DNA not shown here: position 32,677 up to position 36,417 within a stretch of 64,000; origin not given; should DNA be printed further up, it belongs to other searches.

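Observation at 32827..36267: ECF sigma factor fused in-frame to a TM helix and about 900 aa of extracytoplasmic carboxypeptidase-regulatory-like repeats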

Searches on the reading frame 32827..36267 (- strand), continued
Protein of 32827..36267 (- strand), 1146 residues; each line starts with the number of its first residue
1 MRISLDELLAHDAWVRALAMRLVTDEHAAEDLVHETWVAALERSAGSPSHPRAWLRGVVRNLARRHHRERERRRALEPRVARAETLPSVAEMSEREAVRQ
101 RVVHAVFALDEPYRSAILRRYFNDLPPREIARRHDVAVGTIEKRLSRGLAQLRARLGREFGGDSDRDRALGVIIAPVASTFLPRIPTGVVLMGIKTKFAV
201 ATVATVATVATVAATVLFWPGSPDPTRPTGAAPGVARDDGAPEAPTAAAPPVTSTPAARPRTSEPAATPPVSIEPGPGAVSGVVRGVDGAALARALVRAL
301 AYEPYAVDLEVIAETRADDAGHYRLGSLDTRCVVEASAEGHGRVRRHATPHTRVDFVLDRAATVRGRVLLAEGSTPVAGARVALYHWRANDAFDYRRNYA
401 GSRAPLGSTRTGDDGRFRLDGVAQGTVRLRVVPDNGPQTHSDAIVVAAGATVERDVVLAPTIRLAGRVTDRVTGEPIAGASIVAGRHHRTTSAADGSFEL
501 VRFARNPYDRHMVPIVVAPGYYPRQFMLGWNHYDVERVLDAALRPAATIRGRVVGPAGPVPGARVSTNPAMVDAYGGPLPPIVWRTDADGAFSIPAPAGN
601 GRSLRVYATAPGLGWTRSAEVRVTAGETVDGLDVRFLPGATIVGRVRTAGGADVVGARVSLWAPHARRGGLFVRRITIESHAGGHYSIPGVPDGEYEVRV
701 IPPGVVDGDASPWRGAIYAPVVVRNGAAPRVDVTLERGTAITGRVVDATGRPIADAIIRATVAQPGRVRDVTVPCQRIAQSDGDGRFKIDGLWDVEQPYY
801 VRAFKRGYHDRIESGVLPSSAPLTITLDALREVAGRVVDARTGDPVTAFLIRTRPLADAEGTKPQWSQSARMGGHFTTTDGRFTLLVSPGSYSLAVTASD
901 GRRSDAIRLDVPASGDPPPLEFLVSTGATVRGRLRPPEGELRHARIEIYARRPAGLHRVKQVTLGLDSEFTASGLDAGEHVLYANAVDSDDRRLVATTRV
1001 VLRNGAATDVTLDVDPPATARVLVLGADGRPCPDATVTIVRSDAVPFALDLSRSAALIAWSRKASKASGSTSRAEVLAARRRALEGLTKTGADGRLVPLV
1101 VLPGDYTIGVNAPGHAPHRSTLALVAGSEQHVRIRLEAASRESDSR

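Call 30: search_protein_families(library=pfam, proteins=[L002:6513-8762:+], max_evalue=0.01)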
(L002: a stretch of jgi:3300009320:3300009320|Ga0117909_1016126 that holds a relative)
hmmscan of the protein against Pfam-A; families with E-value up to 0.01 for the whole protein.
L002:6513-8762:+ (749 aa): 0 families

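Call 35: find_related_loci(query=A2, collection=genome_contigs, flank=6000)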
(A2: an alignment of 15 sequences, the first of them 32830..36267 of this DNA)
Query A2 (1146 aa) in genome_contigs; peptide patterns used: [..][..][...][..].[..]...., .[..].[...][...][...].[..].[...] (x = any residue, [..] = any of these).
427 stretches matched a pattern; 391 encode a relative of the query (tblastn E <= 1e-3); the best 80 are kept; 78 distinct loci.
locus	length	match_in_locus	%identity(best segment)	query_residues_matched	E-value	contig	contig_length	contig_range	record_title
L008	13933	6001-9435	37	5-1137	0e+0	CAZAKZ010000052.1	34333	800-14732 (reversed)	MAG TPA_asm: uncultured Planctomycetota bacterium isolate binchicken_co97_335 genome assembly, contig: NODE_5041_length_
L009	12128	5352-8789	34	5-1137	3e-153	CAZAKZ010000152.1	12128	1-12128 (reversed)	MAG TPA_asm: uncultured Planctomycetota bacterium isolate binchicken_co97_335 genome assembly, contig: NODE_20787_length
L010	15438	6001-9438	37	5-1137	0e+0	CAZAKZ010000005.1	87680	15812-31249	MAG TPA_asm: uncultured Planctomycetota bacterium isolate binchicken_co97_335 genome assembly, contig: NODE_842_length_8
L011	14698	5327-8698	31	5-1138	3e-77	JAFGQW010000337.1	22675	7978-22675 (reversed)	MAG: Planctomycetota bacterium isolate Zod_Metabat.792 k87_10158808, whole genome shotgun sequence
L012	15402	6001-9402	30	8-1136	2e-48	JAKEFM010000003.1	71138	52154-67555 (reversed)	MAG: Planctomycetota bacterium isolate PMV_2_maxbin.002 PMV_2_maxbin.002.k101_51994, whole genome shotgun sequence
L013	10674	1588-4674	29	2-981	2e-57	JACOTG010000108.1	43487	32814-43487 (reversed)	MAG: Planctomycetota bacterium isolate NC_groundwater_38_Pr7_B-0.1um_65_11 FFV18_Bp1_scaffold_192923, whole genome shotg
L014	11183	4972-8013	29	8-980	6e-44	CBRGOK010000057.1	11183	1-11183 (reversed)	MAG TPA_asm: uncultured bacterium isolate SRR11839388_metabat2_24 genome assembly, contig: ERZ27397410.8589, whole genom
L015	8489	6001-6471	58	6-163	8e-42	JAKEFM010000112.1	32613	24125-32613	MAG: Planctomycetota bacterium isolate PMV_2_maxbin.002 PMV_2_maxbin.002.k101_842591, whole genome shotgun sequence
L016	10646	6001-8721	31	3-792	8e-42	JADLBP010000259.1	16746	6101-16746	MAG: Planctomycetota bacterium isolate SJ175 c_000000823077, whole genome shotgun sequence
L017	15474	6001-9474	27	5-1138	1e-44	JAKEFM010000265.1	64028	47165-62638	MAG: Planctomycetota bacterium isolate PMV_2_maxbin.002 PMV_2_maxbin.002.k101_2294154, whole genome shotgun sequence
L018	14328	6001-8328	30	3-792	2e-42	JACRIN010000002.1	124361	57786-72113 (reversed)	MAG: Planctomycetota bacterium isolate NC_groundwater_1804_Pr3_B-0.1um_70_16 SR-2_scaffold_141_8378, whole genome shotgu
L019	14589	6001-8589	30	4-895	3e-41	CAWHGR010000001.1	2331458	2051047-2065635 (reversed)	MAG: uncultured Planctomycetota bacterium isolate MFD02134.bin.2.236 genome assembly, contig: contig_10163, whole genome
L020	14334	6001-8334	30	8-792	9e-41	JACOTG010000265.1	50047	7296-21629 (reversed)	MAG: Planctomycetota bacterium isolate NC_groundwater_38_Pr7_B-0.1um_65_11 FFV18_Bp1_scaffold_743630, whole genome shotg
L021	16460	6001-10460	38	4-931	4e-40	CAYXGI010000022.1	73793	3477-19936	MAG TPA_asm: uncultured Phycisphaerales bacterium isolate binchicken_co147_286 genome assembly, contig: NODE_1095_length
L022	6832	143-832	46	5-226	3e-40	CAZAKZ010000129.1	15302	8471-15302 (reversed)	MAG TPA_asm: uncultured Planctomycetota bacterium isolate binchicken_co97_335 genome assembly, contig: NODE_15629_length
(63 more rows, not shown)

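Call 43: search_protein_families(library=pfam, alignment_id=A3, max_evalue=0.001)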
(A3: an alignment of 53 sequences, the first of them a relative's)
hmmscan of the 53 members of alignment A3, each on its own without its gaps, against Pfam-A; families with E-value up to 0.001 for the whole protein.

A. member 1, L008:6001-9441:+ (1147 aa): 17 families
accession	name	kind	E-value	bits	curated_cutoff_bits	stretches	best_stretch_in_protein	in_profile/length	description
PF13620.12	CarboxypepD_reg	-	7.7e-81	267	32.3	7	649-736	2-81/82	Carboxypeptidase regulatory-like domain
PF13715.12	CarbopepD_reg_2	-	7.7e-25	87.2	32.2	1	466-527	1-59/88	CarboxypepD_reg-like domain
PF17210.9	SdrD_B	-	5e-15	56.1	29.7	0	654-705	17-68/112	SdrD B-like domain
PF00775.27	Dioxygenase_C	-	1.3e-11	44.8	27.3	0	544-571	24-51/182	Dioxygenase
PF02369.22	Big_1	-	5.3e-11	42.9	34.9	0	650-674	22-46/93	Bacterial Ig-like domain (group 1)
PF04542.20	Sigma70_r2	-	7.8e-11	42.1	24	1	9-64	7-66/71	Sigma-70 region 2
PF17802.7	SpaA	-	5e-10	39.8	23.1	0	1033-1118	10-58/91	Prealbumin-like fold domain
PF08281.18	Sigma70_r4_2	-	6.7e-09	35.7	25.7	1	104-148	10-54/54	Sigma-70, region 4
PF14686.12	fn3_3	-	9.5e-09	35.4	24.4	0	412-453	32-72/75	Polysaccharide lyase family 4, domain II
PF15976.11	CooC_C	-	3.6e-08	33.8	29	0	456-509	9-58/93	CS1-pili formation C-terminal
PF10670.15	DUF4198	-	6.3e-08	33.4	34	0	929-992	142-206/209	Domain of unknown function (DUF4198)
PF20598.4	DUF6795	-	1.3e-07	32.3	27.4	0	552-604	1-45/103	Domain of unknown function (DUF6795)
PF04545.22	Sigma70_r4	-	2.2e-06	27.5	24.1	1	105-149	5-49/50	Sigma-70, region 4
PF23193.1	NOMO_3rd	-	1.1e-05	25.9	27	0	970-992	63-85/120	NOMO third transthyretin-like domain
PF22904.2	NOMO1-like_2nd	-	0.0001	22.8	27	0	1081-1120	23-62/90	BOS complex subunit NOMO1-like, second beta sandwich domain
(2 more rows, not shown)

B. families by the number of members that match (of 53 scanned): 33 families (the first 25 are shown)
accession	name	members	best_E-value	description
PF04542.20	Sigma70_r2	53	2.7e-15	Sigma-70 region 2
PF08281.18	Sigma70_r4_2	53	6.8e-15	Sigma-70, region 4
PF04545.22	Sigma70_r4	51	8.4e-14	Sigma-70, region 4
PF13620.12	CarboxypepD_reg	50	9.9e-91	Carboxypeptidase regulatory-like domain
PF13715.12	CarbopepD_reg_2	44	1.6e-28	CarboxypepD_reg-like domain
PF00775.27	Dioxygenase_C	30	2.4e-14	Dioxygenase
PF02369.22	Big_1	27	1.3e-11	Bacterial Ig-like domain (group 1)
PF25020.1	TTR_TEN1-4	24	6.8e-12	Teneurin TTR-like domain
PF10670.15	DUF4198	22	1.7e-15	Domain of unknown function (DUF4198)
PF15976.11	CooC_C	22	1.4e-09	CS1-pili formation C-terminal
PF20598.4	DUF6795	21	1.1e-11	Domain of unknown function (DUF6795)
PF17210.9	SdrD_B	12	5.5e-17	SdrD B-like domain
PF17802.7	SpaA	10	1.8e-10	Prealbumin-like fold domain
PF14686.12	fn3_3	8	9.5e-09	Polysaccharide lyase family 4, domain II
PF24107.1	DUF7382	7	1.5e-08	Domain of unknown function (DUF7382)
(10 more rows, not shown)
